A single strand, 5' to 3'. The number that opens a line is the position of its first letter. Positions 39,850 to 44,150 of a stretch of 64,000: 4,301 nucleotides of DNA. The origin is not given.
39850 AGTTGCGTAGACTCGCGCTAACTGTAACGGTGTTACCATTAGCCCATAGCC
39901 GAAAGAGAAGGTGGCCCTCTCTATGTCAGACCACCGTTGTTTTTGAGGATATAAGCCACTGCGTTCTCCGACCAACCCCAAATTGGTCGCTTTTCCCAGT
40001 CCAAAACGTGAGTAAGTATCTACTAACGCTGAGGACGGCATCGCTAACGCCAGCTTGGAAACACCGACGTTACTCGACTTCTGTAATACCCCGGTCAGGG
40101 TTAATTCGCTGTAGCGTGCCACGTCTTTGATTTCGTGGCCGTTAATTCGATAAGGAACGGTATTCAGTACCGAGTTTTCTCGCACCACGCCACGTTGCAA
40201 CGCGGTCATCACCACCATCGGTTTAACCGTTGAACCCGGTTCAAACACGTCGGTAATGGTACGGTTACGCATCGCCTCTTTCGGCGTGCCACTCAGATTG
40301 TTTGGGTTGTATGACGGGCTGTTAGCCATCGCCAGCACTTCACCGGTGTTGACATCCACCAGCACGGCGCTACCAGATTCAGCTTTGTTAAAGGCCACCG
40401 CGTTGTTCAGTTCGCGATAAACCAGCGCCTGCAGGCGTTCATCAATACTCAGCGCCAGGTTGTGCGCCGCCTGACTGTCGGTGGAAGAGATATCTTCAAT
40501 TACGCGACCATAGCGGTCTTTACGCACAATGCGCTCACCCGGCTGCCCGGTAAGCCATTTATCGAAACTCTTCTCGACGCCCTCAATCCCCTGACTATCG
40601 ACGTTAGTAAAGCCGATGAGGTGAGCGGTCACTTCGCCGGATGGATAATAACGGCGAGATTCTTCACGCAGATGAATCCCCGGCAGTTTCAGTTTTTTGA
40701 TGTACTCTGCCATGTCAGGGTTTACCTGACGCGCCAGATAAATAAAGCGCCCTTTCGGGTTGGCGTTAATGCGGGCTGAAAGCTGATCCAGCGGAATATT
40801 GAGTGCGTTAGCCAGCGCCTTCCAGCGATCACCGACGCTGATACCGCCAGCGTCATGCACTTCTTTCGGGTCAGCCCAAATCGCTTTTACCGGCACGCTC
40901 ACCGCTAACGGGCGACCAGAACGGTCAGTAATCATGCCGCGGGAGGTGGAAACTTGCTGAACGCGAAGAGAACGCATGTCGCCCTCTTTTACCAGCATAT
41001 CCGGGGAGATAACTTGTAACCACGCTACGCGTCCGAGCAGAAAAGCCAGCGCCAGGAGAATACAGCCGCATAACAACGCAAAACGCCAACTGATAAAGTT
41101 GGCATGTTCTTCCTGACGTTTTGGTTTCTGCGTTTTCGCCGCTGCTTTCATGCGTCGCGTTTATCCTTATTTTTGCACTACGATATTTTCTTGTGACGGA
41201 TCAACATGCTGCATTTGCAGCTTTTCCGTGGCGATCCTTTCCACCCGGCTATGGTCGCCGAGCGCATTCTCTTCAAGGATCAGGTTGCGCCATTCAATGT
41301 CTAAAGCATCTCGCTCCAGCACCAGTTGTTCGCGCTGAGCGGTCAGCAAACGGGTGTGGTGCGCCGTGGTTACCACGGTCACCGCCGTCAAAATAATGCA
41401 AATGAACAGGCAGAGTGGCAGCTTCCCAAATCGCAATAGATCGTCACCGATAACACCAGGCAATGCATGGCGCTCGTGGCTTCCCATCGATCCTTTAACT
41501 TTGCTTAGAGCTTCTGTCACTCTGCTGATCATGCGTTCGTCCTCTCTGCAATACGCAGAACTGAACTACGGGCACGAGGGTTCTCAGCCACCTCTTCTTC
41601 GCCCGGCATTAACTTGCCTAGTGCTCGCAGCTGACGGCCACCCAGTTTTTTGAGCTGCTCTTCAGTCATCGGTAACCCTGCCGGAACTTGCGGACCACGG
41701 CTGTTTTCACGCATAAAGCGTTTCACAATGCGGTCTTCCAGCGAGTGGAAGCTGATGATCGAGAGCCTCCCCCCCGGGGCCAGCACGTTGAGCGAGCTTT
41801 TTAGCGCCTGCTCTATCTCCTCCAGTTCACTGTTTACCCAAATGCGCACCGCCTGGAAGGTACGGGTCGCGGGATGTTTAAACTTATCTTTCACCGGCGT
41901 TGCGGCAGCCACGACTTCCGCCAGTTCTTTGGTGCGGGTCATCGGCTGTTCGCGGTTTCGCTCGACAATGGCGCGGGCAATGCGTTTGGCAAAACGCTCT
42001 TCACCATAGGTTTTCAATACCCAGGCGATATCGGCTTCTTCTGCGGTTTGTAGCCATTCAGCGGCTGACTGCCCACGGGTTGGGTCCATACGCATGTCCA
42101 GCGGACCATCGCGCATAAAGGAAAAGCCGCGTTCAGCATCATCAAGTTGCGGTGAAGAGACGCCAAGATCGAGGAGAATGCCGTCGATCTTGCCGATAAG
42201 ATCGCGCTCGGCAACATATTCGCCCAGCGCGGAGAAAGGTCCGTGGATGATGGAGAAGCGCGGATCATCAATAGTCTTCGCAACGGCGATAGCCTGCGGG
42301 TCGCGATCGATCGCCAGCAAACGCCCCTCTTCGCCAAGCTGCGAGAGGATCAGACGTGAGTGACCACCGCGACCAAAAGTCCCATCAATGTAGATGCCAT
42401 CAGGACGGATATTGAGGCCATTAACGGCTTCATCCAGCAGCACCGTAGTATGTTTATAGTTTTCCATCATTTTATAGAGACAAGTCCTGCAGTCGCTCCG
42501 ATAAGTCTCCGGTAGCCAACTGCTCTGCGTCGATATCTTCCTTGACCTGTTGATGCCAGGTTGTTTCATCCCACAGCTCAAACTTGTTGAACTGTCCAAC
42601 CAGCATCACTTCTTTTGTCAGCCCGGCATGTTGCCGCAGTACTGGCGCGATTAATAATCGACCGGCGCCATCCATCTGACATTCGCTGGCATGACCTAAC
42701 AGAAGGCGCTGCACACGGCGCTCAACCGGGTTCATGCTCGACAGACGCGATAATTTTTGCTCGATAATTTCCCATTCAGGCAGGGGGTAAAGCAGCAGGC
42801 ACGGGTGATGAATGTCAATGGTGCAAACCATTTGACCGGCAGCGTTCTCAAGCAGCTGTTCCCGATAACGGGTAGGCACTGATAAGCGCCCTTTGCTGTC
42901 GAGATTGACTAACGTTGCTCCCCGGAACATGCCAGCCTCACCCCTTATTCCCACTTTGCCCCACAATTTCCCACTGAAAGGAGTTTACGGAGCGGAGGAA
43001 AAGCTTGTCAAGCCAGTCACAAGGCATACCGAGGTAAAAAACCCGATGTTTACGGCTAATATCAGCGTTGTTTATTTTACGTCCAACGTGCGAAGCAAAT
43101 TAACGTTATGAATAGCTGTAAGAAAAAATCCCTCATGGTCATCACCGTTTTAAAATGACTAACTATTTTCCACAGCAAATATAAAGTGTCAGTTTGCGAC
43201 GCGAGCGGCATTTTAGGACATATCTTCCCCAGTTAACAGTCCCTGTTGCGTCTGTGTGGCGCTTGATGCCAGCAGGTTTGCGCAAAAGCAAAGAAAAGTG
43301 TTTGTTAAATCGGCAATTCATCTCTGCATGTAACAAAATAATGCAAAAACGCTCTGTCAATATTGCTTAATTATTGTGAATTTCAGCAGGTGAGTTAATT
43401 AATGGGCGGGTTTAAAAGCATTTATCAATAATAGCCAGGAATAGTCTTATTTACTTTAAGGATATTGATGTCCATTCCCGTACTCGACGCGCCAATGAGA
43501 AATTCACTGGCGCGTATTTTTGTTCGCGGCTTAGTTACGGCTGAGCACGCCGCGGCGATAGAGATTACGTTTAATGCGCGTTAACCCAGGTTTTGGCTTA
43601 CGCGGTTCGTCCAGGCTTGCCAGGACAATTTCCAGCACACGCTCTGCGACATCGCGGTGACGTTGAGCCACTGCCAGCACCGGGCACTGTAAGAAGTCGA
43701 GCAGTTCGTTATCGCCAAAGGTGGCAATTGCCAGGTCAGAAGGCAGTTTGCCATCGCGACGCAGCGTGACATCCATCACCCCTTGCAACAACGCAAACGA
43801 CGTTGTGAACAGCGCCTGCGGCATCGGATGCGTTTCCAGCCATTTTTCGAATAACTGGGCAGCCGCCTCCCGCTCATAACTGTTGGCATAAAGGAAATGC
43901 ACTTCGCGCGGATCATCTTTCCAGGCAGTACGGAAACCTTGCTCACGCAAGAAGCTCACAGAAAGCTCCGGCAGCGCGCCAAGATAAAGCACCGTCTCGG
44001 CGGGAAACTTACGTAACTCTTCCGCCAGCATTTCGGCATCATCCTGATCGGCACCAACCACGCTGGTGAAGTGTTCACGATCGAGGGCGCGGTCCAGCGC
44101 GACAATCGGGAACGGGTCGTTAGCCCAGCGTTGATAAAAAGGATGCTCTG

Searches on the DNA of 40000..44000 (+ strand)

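Call 62: search_dna_similar(query=window:40000-44000:+, collection=ecoli_genomes, mode=near, max_rows=14, rows=best)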
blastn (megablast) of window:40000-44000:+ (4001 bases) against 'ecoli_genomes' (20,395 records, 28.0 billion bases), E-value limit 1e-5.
Records with a match: 5424; places in all: 5426; records where one place covers at least 80% of the query: 5423.
Genomes with a match: 5424 of 5426; with a place that covers at least 80% of the query: 5423. Places per genome that has any: lowest 1, median 1, highest 2. On chromosomes: 5423 places; on plasmids: 3.
Best place of each record, by identity: >=99% 13; 95-99% 5411.
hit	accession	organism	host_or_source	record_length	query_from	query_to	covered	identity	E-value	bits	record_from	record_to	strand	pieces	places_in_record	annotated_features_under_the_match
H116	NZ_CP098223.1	Escherichia coli strain Z0117EC0005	Canis lupus familiaris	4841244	1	4001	100%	100.0%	0e+0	7389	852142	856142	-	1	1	ftsI: peptidoglycan glycosyltransferase FtsI | rsmH: 16S rRNA (cytosine(1402)-N(4))-methyltransferase RsmH | cra: catabolite repressor/activator | mraZ: division/cell wall cluster transcriptional repressor MraZ | ftsL: cell division protein FtsL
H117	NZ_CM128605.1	Escherichia coli strain E200086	Homo sapiens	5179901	1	4001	100%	100.0%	0e+0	7389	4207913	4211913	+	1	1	ftsI: peptidoglycan glycosyltransferase FtsI | rsmH: 16S rRNA (cytosine(1402)-N(4))-methyltransferase RsmH | cra: catabolite repressor/activator | mraZ: division/cell wall cluster transcriptional repressor MraZ | ftsL: cell division protein FtsL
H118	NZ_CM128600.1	Escherichia coli strain E400634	Homo sapiens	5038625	1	4001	100%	100.0%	0e+0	7389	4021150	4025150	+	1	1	ftsI: peptidoglycan glycosyltransferase FtsI | rsmH: 16S rRNA (cytosine(1402)-N(4))-methyltransferase RsmH | cra: catabolite repressor/activator | mraZ: division/cell wall cluster transcriptional repressor MraZ | ftsL: cell division protein FtsL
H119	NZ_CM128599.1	Escherichia coli strain E500002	Homo sapiens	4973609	1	4001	100%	100.0%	0e+0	7389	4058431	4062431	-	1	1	ftsI: peptidoglycan glycosyltransferase FtsI | rsmH: 16S rRNA (cytosine(1402)-N(4))-methyltransferase RsmH | cra: catabolite repressor/activator | mraZ: division/cell wall cluster transcriptional repressor MraZ | ftsL: cell division protein FtsL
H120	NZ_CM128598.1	Escherichia coli strain E600003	Homo sapiens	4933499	1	4001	100%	100.0%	0e+0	7389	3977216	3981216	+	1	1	ftsI: peptidoglycan glycosyltransferase FtsI | rsmH: 16S rRNA (cytosine(1402)-N(4))-methyltransferase RsmH | cra: catabolite repressor/activator | mraZ: division/cell wall cluster transcriptional repressor MraZ | ftsL: cell division protein FtsL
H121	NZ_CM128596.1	Escherichia coli strain 100117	Homo sapiens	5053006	1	4001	100%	100.0%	0e+0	7389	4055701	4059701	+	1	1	ftsI: peptidoglycan glycosyltransferase FtsI | rsmH: 16S rRNA (cytosine(1402)-N(4))-methyltransferase RsmH | cra: catabolite repressor/activator | mraZ: division/cell wall cluster transcriptional repressor MraZ | ftsL: cell division protein FtsL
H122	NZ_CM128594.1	Escherichia coli strain 100248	Homo sapiens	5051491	1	4001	100%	100.0%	0e+0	7389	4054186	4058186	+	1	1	ftsI: peptidoglycan glycosyltransferase FtsI | rsmH: 16S rRNA (cytosine(1402)-N(4))-methyltransferase RsmH | cra: catabolite repressor/activator | mraZ: division/cell wall cluster transcriptional repressor MraZ | ftsL: cell division protein FtsL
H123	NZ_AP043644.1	Escherichia coli strain AST85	Homo sapiens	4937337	1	4001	100%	100.0%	0e+0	7389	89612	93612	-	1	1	ftsI: peptidoglycan glycosyltransferase FtsI | rsmH: 16S rRNA (cytosine(1402)-N(4))-methyltransferase RsmH | cra: catabolite repressor/activator | mraZ: division/cell wall cluster transcriptional repressor MraZ | ftsL: cell division protein FtsL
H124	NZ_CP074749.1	Escherichia coli strain R32_14_1F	goat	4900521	1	4001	100%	99.4%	0e+0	7251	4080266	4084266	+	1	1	ftsI: peptidoglycan glycosyltransferase FtsI | rsmH: 16S rRNA (cytosine(1402)-N(4))-methyltransferase RsmH | cra: catabolite repressor/activator | mraZ: division/cell wall cluster transcriptional repressor MraZ | ftsL: cell division protein FtsL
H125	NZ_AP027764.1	Escherichia coli strain 2017-02-2CC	Homo sapiens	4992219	1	4001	100%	99.3%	0e+0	7239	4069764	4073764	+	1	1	ftsI: peptidoglycan glycosyltransferase FtsI | rsmH: 16S rRNA (cytosine(1402)-N(4))-methyltransferase RsmH | cra: catabolite repressor/activator | mraZ: division/cell wall cluster transcriptional repressor MraZ | ftsL: cell division protein FtsL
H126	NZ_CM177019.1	Escherichia coli strain RMDEC465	Homo sapiens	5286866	1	4001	100%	99.2%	0e+0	7217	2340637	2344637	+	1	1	ftsI: peptidoglycan glycosyltransferase FtsI | rsmH: 16S rRNA (cytosine(1402)-N(4))-methyltransferase RsmH | cra: catabolite repressor/activator | mraZ: division/cell wall cluster transcriptional repressor MraZ | ftsL: cell division protein FtsL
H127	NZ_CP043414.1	Escherichia coli strain EC42405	bovine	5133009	1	4001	100%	99.2%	0e+0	7212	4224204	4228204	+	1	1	ftsI: peptidoglycan glycosyltransferase FtsI | rsmH: 16S rRNA (cytosine(1402)-N(4))-methyltransferase RsmH | cra: catabolite repressor/activator | mraZ: division/cell wall cluster transcriptional repressor MraZ | ftsL: cell division protein FtsL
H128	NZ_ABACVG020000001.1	Escherichia coli strain 2020CK-00188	Homo sapiens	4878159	1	4001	100%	99.1%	0e+0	7184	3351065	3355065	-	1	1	ftsI: peptidoglycan glycosyltransferase FtsI | rsmH: 16S rRNA (cytosine(1402)-N(4))-methyltransferase RsmH | cra: catabolite repressor/activator | mraZ: division/cell wall cluster transcriptional repressor MraZ | ftsL: cell division protein FtsL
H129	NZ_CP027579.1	Escherichia coli strain 2013C-4282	Homo sapiens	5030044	1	4001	100%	99.0%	0e+0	7156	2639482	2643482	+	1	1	ftsI: peptidoglycan glycosyltransferase FtsI | rsmH: 16S rRNA (cytosine(1402)-N(4))-methyltransferase RsmH | cra: catabolite repressor/activator | mraZ: division/cell wall cluster transcriptional repressor MraZ | ftsL: cell division protein FtsL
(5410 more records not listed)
